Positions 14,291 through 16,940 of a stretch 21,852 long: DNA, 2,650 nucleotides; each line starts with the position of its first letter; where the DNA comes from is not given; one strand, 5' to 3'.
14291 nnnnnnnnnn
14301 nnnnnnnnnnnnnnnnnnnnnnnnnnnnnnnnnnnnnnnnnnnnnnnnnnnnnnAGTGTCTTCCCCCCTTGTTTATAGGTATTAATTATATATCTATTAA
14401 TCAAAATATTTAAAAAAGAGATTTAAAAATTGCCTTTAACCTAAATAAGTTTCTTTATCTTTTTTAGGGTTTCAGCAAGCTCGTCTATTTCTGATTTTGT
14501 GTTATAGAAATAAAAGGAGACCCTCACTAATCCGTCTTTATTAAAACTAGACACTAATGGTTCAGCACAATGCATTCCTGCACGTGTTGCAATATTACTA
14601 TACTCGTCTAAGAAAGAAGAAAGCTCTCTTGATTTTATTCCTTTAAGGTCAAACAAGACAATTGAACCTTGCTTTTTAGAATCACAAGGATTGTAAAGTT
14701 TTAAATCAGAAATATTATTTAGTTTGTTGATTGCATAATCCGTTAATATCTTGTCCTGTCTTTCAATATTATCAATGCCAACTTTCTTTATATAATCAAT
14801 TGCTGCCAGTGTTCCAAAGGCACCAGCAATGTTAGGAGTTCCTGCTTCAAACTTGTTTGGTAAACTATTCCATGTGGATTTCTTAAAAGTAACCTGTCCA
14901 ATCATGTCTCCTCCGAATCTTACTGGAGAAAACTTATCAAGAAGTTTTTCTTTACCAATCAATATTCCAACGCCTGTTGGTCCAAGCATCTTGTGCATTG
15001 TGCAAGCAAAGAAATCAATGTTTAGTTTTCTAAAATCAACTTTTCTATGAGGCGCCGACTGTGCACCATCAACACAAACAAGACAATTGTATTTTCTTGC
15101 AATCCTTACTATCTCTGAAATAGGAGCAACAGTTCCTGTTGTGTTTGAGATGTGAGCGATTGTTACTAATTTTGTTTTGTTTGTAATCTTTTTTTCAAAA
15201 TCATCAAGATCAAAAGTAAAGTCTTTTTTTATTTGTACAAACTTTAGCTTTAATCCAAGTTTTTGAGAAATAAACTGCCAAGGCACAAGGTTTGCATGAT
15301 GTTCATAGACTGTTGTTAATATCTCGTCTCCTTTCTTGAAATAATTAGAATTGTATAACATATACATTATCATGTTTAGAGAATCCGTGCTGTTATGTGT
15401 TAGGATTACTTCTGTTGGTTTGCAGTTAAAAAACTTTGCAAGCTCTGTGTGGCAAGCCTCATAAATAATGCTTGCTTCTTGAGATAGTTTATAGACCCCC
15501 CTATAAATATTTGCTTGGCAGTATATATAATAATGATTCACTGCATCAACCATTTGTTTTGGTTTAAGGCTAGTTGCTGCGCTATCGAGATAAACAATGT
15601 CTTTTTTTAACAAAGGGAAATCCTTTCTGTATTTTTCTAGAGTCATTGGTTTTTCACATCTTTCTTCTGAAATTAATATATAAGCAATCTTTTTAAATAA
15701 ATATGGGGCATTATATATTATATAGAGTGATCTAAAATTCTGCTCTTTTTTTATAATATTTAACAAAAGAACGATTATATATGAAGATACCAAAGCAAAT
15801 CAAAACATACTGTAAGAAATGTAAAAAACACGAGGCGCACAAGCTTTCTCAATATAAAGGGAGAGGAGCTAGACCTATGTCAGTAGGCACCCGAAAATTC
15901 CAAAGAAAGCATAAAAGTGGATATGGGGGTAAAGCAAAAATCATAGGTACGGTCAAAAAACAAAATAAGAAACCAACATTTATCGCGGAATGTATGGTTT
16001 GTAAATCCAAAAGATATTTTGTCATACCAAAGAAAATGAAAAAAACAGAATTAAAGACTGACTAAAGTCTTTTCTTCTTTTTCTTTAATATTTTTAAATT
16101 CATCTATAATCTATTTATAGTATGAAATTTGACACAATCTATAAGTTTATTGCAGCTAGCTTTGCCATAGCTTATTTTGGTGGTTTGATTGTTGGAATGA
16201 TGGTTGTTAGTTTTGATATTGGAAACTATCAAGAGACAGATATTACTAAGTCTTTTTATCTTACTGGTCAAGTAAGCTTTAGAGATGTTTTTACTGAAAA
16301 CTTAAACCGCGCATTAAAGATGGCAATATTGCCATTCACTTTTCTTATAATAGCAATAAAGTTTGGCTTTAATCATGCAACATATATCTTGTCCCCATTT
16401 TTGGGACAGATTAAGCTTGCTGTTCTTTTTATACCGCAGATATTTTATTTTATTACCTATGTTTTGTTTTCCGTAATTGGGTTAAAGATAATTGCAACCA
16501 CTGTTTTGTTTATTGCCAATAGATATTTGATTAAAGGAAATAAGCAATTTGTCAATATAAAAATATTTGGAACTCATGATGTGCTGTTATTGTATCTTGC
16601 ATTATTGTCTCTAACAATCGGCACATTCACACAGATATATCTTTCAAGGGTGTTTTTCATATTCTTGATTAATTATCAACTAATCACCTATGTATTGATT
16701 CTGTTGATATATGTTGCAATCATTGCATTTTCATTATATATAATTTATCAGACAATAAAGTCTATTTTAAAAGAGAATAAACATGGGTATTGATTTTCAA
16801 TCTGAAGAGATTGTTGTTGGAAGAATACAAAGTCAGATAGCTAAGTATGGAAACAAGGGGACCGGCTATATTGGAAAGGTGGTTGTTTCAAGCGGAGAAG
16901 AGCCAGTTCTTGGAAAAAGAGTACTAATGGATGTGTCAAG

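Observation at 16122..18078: Translationally coupled 6-TM membrane protein + HAS-less HerA/FtsK-type ATPase: candidate membrane-anchored translocase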

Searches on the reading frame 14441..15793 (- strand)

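Call 8: search_protein_families(library=pfam, proteins=[window:14441-15793:-], max_evalue=0.001)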
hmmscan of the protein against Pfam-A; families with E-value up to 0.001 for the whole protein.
window:14441-15793:- (450 aa): 5 families
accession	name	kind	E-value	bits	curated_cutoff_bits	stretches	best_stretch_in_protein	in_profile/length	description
PF00266.25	Aminotran_5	-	2.4e-129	432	21.5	1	67-439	1-371/371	Aminotransferase class-V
PF00155.27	Aminotran_1_2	-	4.4e-11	43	19.7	1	113-289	46-236/361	Aminotransferase class I and II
PF01053.26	Cys_Met_Meta_PP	-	5.4e-10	38.8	27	1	150-249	86-180/381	Cys/Met metabolism PLP-dependent enzyme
PF01041.23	DegT_DnrJ_EryC1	-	3.6e-09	36.8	19.8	1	117-247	32-150/360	DegT/DnrJ/EryC1/StrS aminotransferase family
PF01212.27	Beta_elim_lyase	-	0.00023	21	27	1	175-285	90-216/288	Beta-eliminating lyase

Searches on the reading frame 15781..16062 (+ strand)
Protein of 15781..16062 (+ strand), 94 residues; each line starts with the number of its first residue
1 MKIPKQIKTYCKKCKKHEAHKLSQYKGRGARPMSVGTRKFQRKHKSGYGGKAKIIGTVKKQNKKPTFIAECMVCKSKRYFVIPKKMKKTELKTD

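Call 4: search_protein_families(library=pfam, proteins=[window:15781-16062:+], max_evalue=1)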
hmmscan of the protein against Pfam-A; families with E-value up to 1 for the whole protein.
window:15781-16062:+ (94 aa): 2 families
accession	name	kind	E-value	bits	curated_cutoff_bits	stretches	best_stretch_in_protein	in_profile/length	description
PF00935.25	Ribosomal_L44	-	3.4e-11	43.8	25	1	16-91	1-75/76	Ribosomal protein L44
PF00471.26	Ribosomal_L33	-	0.12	13.2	25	1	7-21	30-44/47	Ribosomal protein L33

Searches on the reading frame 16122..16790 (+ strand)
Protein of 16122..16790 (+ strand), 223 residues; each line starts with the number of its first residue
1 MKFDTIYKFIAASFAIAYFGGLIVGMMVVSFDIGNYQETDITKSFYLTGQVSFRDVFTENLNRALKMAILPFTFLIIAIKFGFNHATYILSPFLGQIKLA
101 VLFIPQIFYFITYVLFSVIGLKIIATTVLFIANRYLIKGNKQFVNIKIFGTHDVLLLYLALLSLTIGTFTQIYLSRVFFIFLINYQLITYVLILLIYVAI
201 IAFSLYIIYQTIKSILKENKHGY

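Call 4: search_protein_families(library=pfam, proteins=[window:16122-16790:+], max_evalue=1)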
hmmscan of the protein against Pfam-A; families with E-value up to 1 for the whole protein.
window:16122-16790:+ (223 aa): 1 family
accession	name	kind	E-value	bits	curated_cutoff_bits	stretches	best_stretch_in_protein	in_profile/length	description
PF05961.16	Chordopox_A13L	-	0.041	14.6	24.1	1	188-220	2-34/69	Chordopoxvirus A13L protein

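Call 5: search_protein_families(library=ncbifam, proteins=[window:16122-16790:+], max_evalue=1)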
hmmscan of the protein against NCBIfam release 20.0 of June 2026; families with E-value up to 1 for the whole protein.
window:16122-16790:+ (223 aa): 0 families

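Call 14: find_homologous_proteins(query=window:16122-16790:+, max_evalue=0.001)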
Query window:16122-16790:+ (223 aa): 23 proteins with E <= 0.001 among 752 candidates.
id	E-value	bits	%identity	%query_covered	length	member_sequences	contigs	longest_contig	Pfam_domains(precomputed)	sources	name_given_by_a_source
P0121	9.2e-130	449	100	100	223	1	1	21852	-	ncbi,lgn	-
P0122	8.6e-81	289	63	99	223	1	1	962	-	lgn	-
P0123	6.2e-80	286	66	96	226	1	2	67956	-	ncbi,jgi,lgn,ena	ncbi:MAG: hypothetical protein WCX82_01170 [archaeon]|jgi:hypothetical protein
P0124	2.7e-79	284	63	98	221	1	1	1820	-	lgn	-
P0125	8.4e-77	276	63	99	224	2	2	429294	-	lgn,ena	-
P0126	5.4e-76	273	62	99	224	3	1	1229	-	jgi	-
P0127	1.7e-74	268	62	99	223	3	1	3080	-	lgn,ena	-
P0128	8.0e-74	266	60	99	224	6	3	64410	-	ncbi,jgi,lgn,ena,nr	ncbi:MAG TPA: hypothetical protein PLK55_03805 [archaeon]|nr:hypothetical protein [archaeon]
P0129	9.7e-73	262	59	99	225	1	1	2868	-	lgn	-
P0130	2.5e-72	261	61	97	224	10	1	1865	-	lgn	-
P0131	9.9e-72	259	57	100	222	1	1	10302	-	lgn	-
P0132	3.3e-71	257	60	97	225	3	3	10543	-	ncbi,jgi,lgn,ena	-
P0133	7.7e-71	256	58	98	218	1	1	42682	-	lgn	-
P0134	3.8e-69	251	59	97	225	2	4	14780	-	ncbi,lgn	-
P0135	9.7e-69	249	58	97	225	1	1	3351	-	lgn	-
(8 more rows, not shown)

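Call 42: search_protein_families(library=pfam, alignment_id=A2, max_evalue=1)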
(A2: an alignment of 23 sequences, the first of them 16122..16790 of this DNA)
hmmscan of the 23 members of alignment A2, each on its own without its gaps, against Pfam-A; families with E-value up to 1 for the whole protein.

A. member 1, window:16122-16790:+ (223 aa): 1 family
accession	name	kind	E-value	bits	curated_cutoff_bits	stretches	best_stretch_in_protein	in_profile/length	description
PF05961.16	Chordopox_A13L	-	0.041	14.6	24.1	1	188-220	2-34/69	Chordopoxvirus A13L protein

B. families by the number of members that match (of 23 scanned): 3 families
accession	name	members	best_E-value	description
PF05961.16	Chordopox_A13L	1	0.041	Chordopoxvirus A13L protein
PF15179.11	Myc_target_1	1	0.063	Myc target protein 1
PF03817.18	MadL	1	0.29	Malonate transporter MadL subunit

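Call 47: predict_structure(alignment_id=A2)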
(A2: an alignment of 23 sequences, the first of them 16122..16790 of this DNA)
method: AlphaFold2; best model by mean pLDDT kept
length: 223 residues; sequences in the alignment: 23
mean_pLDDT: 73.9   pTM: 0.66
mean pLDDT of the five models: 73.9, 73.0, 72.1, 70.3, 69.1
residues with pLDDT >= 90: 4; 70-90: 149; 50-70: 60; < 50: 10
segments of 3 or more residues with pLDDT < 50: 40-43
pLDDT, mean of each block of 10 residues (from residue 1): 64 82 82 61 52 81 87 82 78 69 81 87 80 69 57 81 88 69 68 73 77 67 43
secondary structure, 60 per line:
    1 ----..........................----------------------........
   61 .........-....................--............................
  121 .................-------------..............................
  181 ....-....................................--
elements in order: H5-30 H53-69 H71-90 H93-137 H151-184 H186-221

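Call 50: fold_search(model_id=the predicted structure, library=pdb)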
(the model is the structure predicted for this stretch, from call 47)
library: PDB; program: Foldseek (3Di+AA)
matches with E <= 10: 92; with E <= 0.001: 0
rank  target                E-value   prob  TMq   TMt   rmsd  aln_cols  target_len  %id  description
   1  9ddm_A                7.3e-01  0.12  0.21  0.21  24.2       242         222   12  E. coli TolAQR conformation I (released 2025-07-09)
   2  9ddn_C                7.3e-01  0.09  0.17  0.17  24.2       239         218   12  E. coli TolAQR conformation II (released 2025-07-09)
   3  9ddn_B                8.4e-01  0.08  0.16  0.16  24.8       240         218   13  E. coli TolAQR conformation II (released 2025-07-09)
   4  9kq0_A                8.9e-01  0.11  0.19  0.18  27.9       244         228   11  Structure of TolQRA complex at pH 8.0 from E.coli (released 2026-03-04)
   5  9k49_B                9.3e-01  0.08  0.15  0.16  22.1       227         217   12  Cryo-EM structure of inner membrane TolQRA complex in CYMAL-6-Neopentyl Glycol detergent micelles (released 2025-07-09)
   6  9ddm_E                1.1e+00  0.08  0.17  0.17  25.9       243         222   12  E. coli TolAQR conformation I (released 2025-07-09)
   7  9k49_D                1.2e+00  0.07  0.16  0.16  24.9       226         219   13  Cryo-EM structure of inner membrane TolQRA complex in CYMAL-6-Neopentyl Glycol detergent micelles (released 2025-07-09)
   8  8vlw_A                1.3e+00  0.08  0.16  0.17  25.0       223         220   14  TolQ-TolR inner membrane protein complex from Acinetobacter baumannii (released 2025-01-15)
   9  8odt_A                1.8e+00  0.06  0.18  0.18  27.5       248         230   11  Structure of TolQR complex from E.coli (released 2023-11-01)
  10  8hdp_R                1.9e+00  0.07  0.18  0.15  19.3       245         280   16  Structure of A2BR bound to endogenous agonists adenosine (released 2023-01-18)
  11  8vlw_B                1.9e+00  0.06  0.16  0.16  26.0       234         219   10  TolQ-TolR inner membrane protein complex from Acinetobacter baumannii (released 2025-01-15)
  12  6p9y_R                1.9e+00  0.04  0.13  0.13  18.2       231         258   12  PAC1 GPCR Receptor complex (released 2020-02-05)
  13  7f02_C                2.0e+00  0.06  0.16  0.16  21.0       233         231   13  Cytochrome c-type biogenesis protein CcmABCD from E. coli (released 2022-11-09)
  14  4u9n_A                2.4e+00  0.07  0.15  0.17  19.4       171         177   12  Structure of a membrane protein (released 2014-12-03)
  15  9ddm_C                2.6e+00  0.06  0.19  0.20  24.4       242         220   13  E. coli TolAQR conformation I (released 2025-07-09)
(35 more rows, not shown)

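Call 67: search_solved_structures(query=A2, max_evalue=10)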
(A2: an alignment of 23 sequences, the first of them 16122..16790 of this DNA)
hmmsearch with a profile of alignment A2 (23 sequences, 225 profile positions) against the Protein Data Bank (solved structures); distinct sequences matched with E-value up to 10: 1.
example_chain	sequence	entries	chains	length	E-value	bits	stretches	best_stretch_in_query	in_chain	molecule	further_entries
6ly5_l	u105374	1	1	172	0.37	13.4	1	58-146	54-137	PsaL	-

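Call 68: search_protein_families(library=padloc, proteins=[window:16122-16790:+], max_evalue=0.01)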
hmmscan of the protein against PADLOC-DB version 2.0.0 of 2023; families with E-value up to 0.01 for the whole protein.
window:16122-16790:+ (223 aa): 0 families

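Call 88: find_related_loci(query=A2, collection=metagenome_contigs, flank=3000)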
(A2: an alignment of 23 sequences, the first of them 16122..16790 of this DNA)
Query A2 (223 aa) in metagenome_contigs; peptide patterns used: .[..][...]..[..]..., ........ (x = any residue, [..] = any of these).
187 stretches matched a pattern; 14 encode a relative of the query (tblastn E <= 1e-3); 14 distinct loci.
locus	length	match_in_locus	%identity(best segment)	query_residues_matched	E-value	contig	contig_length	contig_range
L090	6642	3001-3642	66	1-214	5e-87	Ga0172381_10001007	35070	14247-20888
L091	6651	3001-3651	60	1-217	2e-82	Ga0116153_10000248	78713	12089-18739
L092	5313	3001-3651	59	1-217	4e-79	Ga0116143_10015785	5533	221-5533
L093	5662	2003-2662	56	1-220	8e-73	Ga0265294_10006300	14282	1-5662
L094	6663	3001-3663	60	1-221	1e-72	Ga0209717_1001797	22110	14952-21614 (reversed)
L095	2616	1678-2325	60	1-217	4e-73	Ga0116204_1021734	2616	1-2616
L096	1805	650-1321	49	1-223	1e-61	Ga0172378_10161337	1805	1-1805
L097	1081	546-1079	63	1-181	4e-59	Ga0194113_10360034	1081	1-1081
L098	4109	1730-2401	44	1-223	6e-53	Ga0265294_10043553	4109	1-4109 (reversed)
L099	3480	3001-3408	62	1-136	1e-52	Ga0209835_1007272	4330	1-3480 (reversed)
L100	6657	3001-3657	46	1-218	5e-51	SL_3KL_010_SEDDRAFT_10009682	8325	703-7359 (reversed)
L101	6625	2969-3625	41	1-218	3e-46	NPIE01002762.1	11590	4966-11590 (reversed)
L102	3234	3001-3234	46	1-78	2e-17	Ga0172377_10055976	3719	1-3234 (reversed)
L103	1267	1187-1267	67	1-27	9e-7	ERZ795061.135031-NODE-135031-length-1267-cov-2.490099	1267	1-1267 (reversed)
